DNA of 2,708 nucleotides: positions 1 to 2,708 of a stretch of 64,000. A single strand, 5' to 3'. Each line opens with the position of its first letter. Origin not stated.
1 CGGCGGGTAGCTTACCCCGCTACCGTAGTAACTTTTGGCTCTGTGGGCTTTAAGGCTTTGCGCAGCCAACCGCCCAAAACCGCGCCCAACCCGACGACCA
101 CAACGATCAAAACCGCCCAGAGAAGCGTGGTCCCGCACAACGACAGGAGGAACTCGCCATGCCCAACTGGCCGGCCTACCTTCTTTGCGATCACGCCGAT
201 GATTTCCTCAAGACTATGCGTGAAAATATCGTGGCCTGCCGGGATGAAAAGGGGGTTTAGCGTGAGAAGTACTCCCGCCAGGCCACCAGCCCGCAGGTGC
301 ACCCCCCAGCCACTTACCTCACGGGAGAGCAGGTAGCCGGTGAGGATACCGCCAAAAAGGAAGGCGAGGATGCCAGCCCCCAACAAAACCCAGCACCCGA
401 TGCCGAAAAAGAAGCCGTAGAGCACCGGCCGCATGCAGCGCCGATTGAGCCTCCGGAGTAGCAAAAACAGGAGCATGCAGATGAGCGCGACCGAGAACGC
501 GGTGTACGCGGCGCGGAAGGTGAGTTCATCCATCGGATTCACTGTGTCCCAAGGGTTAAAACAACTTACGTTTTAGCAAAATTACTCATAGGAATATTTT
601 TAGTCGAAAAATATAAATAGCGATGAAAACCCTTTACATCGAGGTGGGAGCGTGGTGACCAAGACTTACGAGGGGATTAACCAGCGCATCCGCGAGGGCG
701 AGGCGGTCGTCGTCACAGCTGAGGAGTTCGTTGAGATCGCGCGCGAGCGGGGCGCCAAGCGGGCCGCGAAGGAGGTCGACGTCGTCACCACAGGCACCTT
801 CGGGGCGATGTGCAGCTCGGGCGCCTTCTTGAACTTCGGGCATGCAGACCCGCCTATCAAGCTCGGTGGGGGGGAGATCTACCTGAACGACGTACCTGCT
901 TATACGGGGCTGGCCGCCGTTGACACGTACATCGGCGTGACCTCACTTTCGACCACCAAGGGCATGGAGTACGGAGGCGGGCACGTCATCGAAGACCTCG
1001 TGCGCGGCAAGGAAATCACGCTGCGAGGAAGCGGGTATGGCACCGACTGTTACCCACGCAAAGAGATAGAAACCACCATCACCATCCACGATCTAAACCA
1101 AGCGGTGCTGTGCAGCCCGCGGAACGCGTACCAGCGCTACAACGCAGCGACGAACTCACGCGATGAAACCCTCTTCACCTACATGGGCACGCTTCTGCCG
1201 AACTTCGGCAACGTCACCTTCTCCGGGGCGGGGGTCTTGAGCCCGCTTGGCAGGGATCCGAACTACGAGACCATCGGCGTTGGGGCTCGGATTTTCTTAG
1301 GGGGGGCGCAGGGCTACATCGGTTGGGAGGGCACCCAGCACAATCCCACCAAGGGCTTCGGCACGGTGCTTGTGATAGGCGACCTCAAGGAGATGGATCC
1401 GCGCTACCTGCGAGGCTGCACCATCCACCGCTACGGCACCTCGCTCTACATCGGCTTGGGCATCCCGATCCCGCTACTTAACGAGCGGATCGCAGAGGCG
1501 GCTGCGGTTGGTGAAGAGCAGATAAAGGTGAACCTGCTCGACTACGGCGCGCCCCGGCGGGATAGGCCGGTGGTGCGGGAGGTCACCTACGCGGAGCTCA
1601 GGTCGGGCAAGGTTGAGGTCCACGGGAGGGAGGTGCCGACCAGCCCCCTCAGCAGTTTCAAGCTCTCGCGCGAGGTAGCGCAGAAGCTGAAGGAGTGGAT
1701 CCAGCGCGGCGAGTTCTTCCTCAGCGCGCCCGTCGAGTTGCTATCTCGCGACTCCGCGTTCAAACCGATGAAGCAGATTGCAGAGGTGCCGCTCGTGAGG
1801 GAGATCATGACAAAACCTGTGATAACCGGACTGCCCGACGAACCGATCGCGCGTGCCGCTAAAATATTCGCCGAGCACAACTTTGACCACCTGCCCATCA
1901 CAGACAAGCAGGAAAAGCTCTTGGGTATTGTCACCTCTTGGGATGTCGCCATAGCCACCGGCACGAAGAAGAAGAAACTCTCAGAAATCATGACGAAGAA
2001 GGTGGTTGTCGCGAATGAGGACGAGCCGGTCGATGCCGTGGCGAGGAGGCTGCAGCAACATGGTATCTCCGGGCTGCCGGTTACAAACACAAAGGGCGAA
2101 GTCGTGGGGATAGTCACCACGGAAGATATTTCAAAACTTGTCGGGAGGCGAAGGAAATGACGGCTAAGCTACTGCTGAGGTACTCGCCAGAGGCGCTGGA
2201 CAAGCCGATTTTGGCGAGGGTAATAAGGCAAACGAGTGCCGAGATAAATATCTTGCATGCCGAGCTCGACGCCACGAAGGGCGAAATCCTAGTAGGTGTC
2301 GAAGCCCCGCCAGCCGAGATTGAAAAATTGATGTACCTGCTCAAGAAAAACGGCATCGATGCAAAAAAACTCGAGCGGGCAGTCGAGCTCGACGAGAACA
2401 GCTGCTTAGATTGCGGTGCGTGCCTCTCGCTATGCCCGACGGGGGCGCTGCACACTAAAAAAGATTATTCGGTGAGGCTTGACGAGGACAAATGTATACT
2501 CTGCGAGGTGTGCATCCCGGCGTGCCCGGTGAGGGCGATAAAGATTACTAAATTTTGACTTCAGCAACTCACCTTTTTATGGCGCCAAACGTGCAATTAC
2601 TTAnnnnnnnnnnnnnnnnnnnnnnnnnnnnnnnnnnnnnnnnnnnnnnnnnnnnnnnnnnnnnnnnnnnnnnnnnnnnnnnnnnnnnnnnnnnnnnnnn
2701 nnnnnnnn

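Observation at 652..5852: Sulfide-based cysteine/homocysteine/Fe-S operon: Hcy synthase + NIL-ferredoxin + SepCysS + SufC + SufBD with a convergent tRNA-Cys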

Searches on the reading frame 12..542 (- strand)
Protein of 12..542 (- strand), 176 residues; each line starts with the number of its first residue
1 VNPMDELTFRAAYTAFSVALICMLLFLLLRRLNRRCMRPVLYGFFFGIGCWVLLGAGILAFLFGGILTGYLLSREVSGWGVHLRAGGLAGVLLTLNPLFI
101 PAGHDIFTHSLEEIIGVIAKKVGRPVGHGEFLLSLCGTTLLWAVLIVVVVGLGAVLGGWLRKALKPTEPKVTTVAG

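Call 3: search_protein_families(library=pfam, proteins=[window:12-542:-], max_evalue=0.01)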
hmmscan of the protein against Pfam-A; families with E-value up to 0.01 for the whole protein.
window:12-542:- (176 aa): 0 families

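Call 4: search_protein_families(library=ncbifam, proteins=[window:12-542:-], max_evalue=0.01)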
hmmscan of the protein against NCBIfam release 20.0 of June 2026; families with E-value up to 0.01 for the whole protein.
window:12-542:- (176 aa): 0 families

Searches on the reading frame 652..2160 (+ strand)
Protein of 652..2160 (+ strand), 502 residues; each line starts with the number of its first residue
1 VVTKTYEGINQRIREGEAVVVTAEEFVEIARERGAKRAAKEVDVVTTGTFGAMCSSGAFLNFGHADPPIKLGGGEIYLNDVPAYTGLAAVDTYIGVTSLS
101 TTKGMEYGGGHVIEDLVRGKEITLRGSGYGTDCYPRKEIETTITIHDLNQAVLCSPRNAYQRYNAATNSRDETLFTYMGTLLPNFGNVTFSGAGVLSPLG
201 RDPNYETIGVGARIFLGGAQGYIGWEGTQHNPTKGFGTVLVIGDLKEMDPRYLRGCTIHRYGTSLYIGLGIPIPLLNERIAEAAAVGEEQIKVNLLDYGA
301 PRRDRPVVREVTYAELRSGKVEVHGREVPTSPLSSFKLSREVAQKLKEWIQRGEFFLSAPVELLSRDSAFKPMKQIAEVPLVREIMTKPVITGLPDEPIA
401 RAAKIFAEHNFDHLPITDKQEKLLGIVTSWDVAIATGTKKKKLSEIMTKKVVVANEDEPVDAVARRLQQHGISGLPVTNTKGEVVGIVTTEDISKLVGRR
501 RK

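Call 3: search_protein_families(library=pfam, proteins=[window:652-2160:+], max_evalue=0.01)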
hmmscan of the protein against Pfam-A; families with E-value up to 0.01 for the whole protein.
window:652-2160:+ (502 aa): 3 families
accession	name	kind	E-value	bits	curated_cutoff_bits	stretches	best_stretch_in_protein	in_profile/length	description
PF01837.22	HcyBio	-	1.6e-143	478.3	26.2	1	18-357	1-349/349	Homocysteine biosynthesis enzyme, sulfur-incorporation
PF00571.33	CBS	-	3.9e-31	107.6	24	2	444-497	2-55/57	CBS domain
PF12396.14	DUF3659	-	0.0086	16.4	24.8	0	477-500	14-37/61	Protein of unknown function (DUF3659)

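Call 4: search_protein_families(library=ncbifam, proteins=[window:652-2160:+], max_evalue=0.01)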
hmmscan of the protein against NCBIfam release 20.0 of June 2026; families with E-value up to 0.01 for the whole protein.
window:652-2160:+ (502 aa): 27 families (the best 25 are shown)
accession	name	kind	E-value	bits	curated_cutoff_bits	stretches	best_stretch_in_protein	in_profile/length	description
TIGR03287.1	methan_mark_16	hypoth_equivalog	1.3e-45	155.5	363.95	1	20-316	1-289/391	methanogenesis marker 16 metalloprotein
TIGR01302.1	IMP_dehydrog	equivalog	4.3e-17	62.1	481.5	1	374-495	74-198/450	IMP dehydrogenase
NF053863.1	DS11_antiphage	equivalog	2.4e-12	46.6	260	1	374-495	73-190/305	CBS domain-containing anti-phage protein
NF041552.1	TF_PrdR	equivalog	1e-11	43.9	795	1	380-495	6-123/577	sigma-54 dependent transcriptional regulator PrdR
NF053603.1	HhpR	exception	3.6e-11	42.8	520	1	440-497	221-278/282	CBS domain-containing high hydrostatic pressure regulator HhpR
NF011447.0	PRK14869.2-3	equivalog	5.9e-10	38.3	522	2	444-499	71-126/540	putative manganese-dependent inorganic diphosphatase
TIGR00400.1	mgtE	equivalog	6e-10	38.5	232.75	1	410-498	166-252/450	magnesium transporter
NF011442.0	PRK14869.1-4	equivalog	7.3e-09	34.6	400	2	380-436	70-126/543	putative manganese-dependent inorganic diphosphatase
NF011445.0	PRK14869.2-1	equivalog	1.6e-08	33.5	483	2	376-429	63-117/548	putative manganese-dependent inorganic diphosphatase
NF038279.1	TF_CBS_SpxR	exception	4.1e-08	32.4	600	1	402-493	212-301/427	CBS-HotDog domain-containing transcription factor SpxR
TIGR01186.1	proV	subfamily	1.3e-07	31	326.6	1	374-493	236-353/363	betaine/proline/choline family ABC transporter ATP-binding protein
NF011443.0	PRK14869.1-5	equivalog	1.5e-07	30.3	335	2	382-435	71-124/546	putative manganese-dependent inorganic diphosphatase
TIGR01137.1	cysta_beta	equivalog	1.2e-06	27.5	510.25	1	380-451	338-409/457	cystathionine beta-synthase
NF011449.0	PRK14869.2-5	equivalog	1.4e-06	27.7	411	0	440-496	66-123/451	putative manganese-dependent inorganic diphosphatase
NF005869.0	PRK07807.1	equivalog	3.8e-06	26.2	549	1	370-492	79-199/479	GuaB1 family IMP dehydrogenase-related protein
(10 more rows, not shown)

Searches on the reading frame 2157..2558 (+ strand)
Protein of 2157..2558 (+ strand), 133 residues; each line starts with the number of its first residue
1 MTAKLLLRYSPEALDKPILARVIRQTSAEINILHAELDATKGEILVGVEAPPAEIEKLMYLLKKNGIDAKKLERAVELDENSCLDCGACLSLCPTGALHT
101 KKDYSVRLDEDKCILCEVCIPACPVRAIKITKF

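Call 3: search_protein_families(library=pfam, proteins=[window:2157-2558:+], max_evalue=0.01)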
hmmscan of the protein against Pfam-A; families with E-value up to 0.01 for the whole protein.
window:2157-2558:+ (133 aa): 16 families
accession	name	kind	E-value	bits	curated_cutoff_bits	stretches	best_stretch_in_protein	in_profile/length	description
PF00037.32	Fer4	-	5.4e-15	54.9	21.1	2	107-129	2-24/24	4Fe-4S binding domain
PF12838.12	Fer4_7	-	2.9e-12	47.3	27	2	70-97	25-52/52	4Fe-4S dicluster domain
PF12837.12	Fer4_6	-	1.8e-11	43.8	25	2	109-128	5-24/24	4Fe-4S binding domain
PF12797.12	Fer4_2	-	3.9e-10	39.5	24.5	2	75-95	2-22/22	4Fe-4S binding domain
PF14697.11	Fer4_21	-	4.6e-10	39.9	35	1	78-129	3-58/59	4Fe-4S dicluster domain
PF13187.11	Fer4_9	-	4.9e-09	36.5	27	1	69-97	19-51/52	4Fe-4S dicluster domain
PF13237.11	Fer4_10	-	1.2e-08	35.2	25.5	2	76-124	2-53/53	4Fe-4S dicluster domain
PF09383.16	NIL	-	1.5e-08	34.9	24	1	7-68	5-70/73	NIL domain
PF13484.11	Fer4_16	-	4.4e-08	34.2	30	1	83-105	2-23/66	4Fe-4S double cluster binding domain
PF12800.12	Fer4_4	-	2.7e-06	27.7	24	1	111-125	2-16/17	4Fe-4S binding domain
PF25160.1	LdpA_Fe-S-bd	-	3.8e-06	27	27.6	1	78-101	23-46/49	LdpA Fe-S cluster-binding domain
PF13534.11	Fer4_17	-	1.3e-05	26.1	22.2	0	82-103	1-22/61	4Fe-4S dicluster domain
PF13746.11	Fer4_18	-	2.8e-05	24.7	27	1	63-124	41-96/114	4Fe-4S dicluster domain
PF12798.12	Fer4_3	-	8.8e-05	23.5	27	1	83-97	1-15/15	4Fe-4S binding domain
PF13183.11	Fer4_8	-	0.00023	22.1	27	0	82-100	4-22/68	4Fe-4S dicluster domain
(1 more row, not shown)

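Call 4: search_protein_families(library=ncbifam, proteins=[window:2157-2558:+], max_evalue=0.01)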
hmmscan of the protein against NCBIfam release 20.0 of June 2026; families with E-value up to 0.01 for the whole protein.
window:2157-2558:+ (133 aa): 110 families (the best 25 are shown)
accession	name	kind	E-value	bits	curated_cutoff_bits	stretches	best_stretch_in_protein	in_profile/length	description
NF038196.1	ferrodoxin_EFR1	subfamily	1.1e-11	45.3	75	1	54-132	157-233/242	EFR1 family ferrodoxin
NF040864.1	HgcB_ferredoxin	equivalog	5.4e-11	42.2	99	1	75-131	8-64/93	mercury methylation ferredoxin HgcB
NF043039.1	HgcAB_like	equivalog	1.5e-10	41.2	285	1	65-128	287-349/350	HgcAB-like fusion protein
TIGR01944.1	rnfB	subfamily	1.7e-10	40.8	68.7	1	70-132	102-164/190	RnfABCDGE type electron transport complex subunit B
NF058577.1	FdxA_fam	equivalog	3.3e-10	40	65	2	75-97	30-52/52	4Fe-4S ferredoxin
TIGR02951.1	DMSO_dmsB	equivalog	3.8e-10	40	214.1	1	60-130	44-114/161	DMSO/selenate family reductase complex B subunit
NF007202.0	PRK09623.1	equivalog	5.9e-10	39.4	166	1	78-132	48-102/105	3-methyl-2-oxobutanoate dehydrogenase subunit delta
NF040684.1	PorD_Arch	equivalog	6.7e-10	38.9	120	1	78-131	29-82/85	pyruvate synthase subunit PorD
NF042909.1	FMH_DH_FwdF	exception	7e-10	38.5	375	1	75-130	132-197/336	tungsten-dependent formylmethanofuran dehydrogenase subunit FwdF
TIGR01971.1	NuoI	subfamily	1.2e-09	37.8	113.05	2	60-105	60-105/121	NADH-quinone oxidoreductase, chain I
TIGR02179.1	PorD_KorD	subfamily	1.5e-09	37.8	60.05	1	78-131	22-75/78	2-oxoacid:acceptor oxidoreductase, delta subunit, pyruvate/2-ketoisovalerate family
NF045874.1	Vhu_polyferre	exception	2.3e-09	36.5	600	1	47-130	95-176/381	F420-non-reducing hydrogenase associated-polyferredoxin VhuB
NF040770.1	hetero_SS_HdrA2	exception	2.5e-09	35.8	1100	1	43-133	541-628/777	CoB-CoM heterodisulfide reductase HdrA2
NF045797.1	DsrO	equivalog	3.8e-09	36.3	200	1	83-127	103-149/235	sulfate reduction electron transfer complex DsrMKJOP subunit DsrO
NF043069.1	T4HPD_activ_SAM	equivalog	5.5e-09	35.8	425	1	69-130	39-99/299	trans-4-hydroxy-L-proline dehydratase activase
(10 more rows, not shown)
